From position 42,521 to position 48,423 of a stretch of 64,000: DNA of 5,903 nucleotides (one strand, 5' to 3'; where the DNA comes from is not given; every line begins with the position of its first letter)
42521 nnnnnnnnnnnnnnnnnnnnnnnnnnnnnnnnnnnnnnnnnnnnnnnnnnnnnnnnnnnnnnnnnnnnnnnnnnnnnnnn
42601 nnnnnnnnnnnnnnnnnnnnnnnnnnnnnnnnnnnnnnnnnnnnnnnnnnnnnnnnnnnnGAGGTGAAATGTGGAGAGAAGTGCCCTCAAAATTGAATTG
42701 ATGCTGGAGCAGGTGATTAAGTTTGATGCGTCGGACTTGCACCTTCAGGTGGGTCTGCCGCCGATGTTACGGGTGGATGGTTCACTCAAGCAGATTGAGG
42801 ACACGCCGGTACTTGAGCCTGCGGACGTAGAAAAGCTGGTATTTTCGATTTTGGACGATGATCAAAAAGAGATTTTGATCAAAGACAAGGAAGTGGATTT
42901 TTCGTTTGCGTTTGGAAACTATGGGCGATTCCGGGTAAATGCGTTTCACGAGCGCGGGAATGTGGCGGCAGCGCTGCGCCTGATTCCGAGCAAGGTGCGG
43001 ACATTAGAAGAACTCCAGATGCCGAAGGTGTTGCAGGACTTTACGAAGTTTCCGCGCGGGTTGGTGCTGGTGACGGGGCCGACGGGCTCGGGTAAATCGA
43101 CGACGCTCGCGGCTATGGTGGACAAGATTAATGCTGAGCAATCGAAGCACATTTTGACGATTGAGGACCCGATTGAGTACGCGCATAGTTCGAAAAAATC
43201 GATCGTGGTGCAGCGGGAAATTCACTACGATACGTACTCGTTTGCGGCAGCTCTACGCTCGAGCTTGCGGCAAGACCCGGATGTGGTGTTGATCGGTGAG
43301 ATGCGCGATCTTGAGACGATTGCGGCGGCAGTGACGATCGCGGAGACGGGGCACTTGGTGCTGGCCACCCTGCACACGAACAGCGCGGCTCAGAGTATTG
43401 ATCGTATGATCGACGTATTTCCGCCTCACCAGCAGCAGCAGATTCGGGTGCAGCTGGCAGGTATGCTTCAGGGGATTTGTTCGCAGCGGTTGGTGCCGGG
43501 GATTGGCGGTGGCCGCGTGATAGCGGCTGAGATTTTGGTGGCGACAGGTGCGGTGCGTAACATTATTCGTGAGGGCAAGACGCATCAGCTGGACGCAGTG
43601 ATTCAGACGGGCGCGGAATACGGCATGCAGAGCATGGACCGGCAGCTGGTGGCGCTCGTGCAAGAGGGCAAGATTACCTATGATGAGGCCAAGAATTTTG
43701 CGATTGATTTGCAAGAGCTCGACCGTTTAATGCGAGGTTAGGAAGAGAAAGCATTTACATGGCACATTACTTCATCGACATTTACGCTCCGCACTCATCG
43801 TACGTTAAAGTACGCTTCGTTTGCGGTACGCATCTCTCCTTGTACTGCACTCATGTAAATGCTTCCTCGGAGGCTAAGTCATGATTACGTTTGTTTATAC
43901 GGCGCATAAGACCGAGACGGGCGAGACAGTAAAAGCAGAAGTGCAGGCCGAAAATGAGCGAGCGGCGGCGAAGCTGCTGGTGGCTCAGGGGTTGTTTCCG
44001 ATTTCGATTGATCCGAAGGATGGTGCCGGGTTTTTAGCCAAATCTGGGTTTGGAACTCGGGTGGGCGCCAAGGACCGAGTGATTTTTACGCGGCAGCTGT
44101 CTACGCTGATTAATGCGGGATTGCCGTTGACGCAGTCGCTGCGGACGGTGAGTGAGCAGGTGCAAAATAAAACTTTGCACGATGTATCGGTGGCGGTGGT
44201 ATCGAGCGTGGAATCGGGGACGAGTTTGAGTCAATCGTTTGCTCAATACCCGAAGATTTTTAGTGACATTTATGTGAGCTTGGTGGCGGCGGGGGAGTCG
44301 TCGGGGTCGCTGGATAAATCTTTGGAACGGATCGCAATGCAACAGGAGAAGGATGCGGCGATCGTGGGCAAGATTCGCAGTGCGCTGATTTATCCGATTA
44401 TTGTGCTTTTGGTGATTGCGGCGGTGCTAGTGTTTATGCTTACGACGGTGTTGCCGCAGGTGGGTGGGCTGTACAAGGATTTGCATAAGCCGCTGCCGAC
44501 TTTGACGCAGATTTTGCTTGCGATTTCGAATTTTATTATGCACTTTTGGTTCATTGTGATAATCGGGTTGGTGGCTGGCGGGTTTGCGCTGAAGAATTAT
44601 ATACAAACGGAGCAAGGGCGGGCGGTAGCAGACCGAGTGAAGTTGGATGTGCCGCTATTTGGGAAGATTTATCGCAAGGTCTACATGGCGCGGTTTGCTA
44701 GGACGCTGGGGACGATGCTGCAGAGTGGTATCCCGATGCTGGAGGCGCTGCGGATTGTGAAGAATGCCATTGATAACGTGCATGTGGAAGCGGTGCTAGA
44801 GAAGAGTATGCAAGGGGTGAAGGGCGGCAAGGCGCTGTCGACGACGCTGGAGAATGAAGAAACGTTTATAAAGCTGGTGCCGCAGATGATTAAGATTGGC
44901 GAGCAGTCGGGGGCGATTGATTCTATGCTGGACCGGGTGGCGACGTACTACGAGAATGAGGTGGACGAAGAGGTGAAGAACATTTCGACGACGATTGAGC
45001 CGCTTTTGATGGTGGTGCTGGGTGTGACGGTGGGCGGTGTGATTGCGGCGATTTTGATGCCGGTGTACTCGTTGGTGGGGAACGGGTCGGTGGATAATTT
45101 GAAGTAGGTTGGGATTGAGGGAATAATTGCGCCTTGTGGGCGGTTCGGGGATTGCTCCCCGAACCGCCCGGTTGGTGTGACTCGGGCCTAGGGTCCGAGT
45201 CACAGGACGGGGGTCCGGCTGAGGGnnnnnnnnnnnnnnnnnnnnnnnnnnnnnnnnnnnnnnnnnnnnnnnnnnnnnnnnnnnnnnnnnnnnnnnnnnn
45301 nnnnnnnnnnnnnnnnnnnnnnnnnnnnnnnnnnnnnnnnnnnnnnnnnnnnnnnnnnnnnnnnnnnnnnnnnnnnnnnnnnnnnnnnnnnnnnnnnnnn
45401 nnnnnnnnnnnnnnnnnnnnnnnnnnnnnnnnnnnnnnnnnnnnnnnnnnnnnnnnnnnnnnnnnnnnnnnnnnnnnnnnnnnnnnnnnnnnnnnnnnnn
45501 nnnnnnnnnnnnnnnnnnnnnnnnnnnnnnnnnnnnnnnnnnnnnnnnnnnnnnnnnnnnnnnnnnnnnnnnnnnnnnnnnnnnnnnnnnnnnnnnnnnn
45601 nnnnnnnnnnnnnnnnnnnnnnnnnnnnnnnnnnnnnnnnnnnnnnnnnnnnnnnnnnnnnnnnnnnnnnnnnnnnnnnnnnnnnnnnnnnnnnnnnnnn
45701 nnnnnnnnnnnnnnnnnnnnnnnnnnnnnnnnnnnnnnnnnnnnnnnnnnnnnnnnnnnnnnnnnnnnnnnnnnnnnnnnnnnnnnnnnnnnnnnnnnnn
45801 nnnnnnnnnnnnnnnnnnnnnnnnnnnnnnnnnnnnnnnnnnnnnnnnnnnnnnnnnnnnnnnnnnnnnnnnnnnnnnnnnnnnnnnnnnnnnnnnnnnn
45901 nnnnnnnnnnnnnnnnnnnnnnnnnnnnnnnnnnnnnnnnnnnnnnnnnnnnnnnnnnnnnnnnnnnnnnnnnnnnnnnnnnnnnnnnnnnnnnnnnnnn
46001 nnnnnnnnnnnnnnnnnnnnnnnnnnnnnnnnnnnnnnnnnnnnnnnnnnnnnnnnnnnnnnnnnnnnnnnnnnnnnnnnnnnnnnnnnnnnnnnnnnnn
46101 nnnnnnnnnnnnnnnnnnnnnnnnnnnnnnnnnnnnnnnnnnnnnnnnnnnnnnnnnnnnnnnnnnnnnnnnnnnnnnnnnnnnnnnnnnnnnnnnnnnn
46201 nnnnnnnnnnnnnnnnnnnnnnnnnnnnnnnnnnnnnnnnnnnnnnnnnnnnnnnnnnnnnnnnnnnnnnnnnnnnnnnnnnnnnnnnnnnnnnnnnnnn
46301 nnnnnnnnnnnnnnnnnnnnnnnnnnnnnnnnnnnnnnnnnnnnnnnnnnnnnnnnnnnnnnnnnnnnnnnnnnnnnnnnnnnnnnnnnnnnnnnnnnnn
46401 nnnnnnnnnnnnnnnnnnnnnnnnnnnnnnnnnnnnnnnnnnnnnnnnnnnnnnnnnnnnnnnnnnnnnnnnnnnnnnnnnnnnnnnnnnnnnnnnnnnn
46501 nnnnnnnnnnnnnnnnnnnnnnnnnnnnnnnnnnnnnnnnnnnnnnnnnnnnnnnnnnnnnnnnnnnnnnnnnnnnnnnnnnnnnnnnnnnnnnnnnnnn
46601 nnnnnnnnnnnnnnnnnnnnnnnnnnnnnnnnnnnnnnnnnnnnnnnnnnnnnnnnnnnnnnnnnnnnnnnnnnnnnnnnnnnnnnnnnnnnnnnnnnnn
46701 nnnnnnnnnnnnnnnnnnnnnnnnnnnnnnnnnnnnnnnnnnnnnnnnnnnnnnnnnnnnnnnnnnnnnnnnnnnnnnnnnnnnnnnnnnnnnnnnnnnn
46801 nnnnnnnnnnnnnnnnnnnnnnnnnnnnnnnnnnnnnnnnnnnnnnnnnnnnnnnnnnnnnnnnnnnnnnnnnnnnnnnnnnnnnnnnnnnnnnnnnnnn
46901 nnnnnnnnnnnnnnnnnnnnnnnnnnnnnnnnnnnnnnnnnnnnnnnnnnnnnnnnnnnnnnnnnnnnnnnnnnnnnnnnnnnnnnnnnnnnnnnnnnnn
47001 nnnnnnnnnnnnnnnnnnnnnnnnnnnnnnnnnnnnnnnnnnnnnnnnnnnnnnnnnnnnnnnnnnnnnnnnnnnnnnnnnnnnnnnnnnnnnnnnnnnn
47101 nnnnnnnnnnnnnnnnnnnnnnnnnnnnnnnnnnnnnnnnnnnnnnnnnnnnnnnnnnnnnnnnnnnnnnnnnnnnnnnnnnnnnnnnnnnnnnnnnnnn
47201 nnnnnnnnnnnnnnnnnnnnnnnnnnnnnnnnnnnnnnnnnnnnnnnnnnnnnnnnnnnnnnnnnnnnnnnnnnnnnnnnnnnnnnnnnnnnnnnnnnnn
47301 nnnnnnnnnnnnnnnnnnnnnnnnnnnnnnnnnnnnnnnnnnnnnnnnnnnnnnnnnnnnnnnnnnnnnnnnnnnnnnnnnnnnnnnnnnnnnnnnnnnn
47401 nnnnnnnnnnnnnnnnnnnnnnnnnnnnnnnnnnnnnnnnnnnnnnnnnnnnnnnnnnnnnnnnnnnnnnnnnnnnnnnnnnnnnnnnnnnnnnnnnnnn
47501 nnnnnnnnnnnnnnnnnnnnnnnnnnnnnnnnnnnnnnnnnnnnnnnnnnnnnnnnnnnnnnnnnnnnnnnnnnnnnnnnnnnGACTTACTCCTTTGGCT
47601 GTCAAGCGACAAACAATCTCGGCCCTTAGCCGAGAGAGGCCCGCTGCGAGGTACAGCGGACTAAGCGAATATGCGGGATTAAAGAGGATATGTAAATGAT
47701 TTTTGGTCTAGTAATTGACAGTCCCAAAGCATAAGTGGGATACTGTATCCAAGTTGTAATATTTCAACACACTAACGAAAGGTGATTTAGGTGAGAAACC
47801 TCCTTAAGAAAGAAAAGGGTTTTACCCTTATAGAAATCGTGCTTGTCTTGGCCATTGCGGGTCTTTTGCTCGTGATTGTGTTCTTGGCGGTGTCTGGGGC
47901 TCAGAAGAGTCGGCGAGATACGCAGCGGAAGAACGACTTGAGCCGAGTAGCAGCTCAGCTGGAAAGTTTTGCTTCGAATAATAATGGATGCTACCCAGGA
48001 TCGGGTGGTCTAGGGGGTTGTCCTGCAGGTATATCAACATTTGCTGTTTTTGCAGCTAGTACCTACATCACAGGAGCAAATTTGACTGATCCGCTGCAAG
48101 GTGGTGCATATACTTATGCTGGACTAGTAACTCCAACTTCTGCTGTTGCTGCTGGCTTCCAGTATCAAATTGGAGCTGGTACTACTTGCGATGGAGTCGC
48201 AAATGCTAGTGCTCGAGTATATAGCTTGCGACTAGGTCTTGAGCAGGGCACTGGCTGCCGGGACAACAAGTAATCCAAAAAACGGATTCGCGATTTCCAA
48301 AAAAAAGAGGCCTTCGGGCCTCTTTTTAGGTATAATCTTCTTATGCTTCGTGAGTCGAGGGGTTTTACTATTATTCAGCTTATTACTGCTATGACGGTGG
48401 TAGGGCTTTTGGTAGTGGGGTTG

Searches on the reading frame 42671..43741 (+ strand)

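Call 10: search_protein_families(library=pfam, proteins=[window:42671-43741:+], max_evalue=0.001)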
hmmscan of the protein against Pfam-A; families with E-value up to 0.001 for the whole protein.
window:42671-43741:+ (356 aa): 8 families
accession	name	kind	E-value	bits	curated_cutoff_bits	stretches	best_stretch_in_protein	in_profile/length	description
PF00437.27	T2SSE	-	1.4e-51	175.7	24.9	1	8-276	12-279/370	Type II/IV secretion system protein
PF13604.12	AAA_30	-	1.1e-06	28.9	27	1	120-226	9-114/191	AAA domain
PF25199.1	nSTAND_NTPase5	-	2.8e-05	24.4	34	1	125-171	37-83/145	Novel STAND NTPase 5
PF13401.12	AAA_22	-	7e-05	23.6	27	1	128-167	4-42/130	AAA domain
PF13555.12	AAA_29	-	0.0001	22.4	27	1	128-150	21-43/61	P-loop containing region of AAA domain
PF13191.12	AAA_16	-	0.00015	22.7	32.6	1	128-201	24-81/167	AAA ATPase domain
PF13476.12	AAA_23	-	0.00037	21.6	27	1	126-149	16-39/201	AAA domain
PF01935.23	DUF87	-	0.00068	20.2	23.2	0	133-174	27-68/220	Helicase HerA, central domain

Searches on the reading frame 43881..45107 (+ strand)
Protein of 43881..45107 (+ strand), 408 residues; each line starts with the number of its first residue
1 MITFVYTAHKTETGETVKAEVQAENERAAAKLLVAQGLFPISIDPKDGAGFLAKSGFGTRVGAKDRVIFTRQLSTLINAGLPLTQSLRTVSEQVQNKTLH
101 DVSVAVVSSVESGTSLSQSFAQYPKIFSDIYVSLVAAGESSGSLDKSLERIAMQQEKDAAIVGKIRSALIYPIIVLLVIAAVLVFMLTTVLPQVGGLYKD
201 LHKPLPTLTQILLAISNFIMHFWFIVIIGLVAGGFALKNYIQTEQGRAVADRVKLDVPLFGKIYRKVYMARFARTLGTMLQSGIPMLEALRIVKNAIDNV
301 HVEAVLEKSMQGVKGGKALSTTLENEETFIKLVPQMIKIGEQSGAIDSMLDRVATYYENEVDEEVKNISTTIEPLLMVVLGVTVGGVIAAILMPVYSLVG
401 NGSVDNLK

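Call 10: search_protein_families(library=pfam, proteins=[window:43881-45107:+], max_evalue=0.001)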
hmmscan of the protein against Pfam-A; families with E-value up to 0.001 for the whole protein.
window:43881-45107:+ (408 aa): 1 family
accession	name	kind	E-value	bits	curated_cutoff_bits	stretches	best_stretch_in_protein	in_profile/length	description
PF00482.28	T2SSF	-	2.8e-61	205.4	25.2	2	69-192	1-125/125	Type II secretion system (T2SS), protein F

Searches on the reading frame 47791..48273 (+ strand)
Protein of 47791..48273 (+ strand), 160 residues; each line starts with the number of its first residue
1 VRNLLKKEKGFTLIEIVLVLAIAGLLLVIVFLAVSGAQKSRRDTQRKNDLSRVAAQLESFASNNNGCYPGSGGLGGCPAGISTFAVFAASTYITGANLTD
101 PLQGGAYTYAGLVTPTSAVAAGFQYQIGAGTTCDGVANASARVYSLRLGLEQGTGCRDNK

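Call 10: search_protein_families(library=pfam, proteins=[window:47791-48273:+], max_evalue=0.001)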
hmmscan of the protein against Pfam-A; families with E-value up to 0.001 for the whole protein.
window:47791-48273:+ (160 aa): 1 family
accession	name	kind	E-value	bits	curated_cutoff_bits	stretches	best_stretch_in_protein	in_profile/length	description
PF07963.17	N_methyl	-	3.5e-07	30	21.2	1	6-31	2-27/27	Prokaryotic N-terminal methylation motif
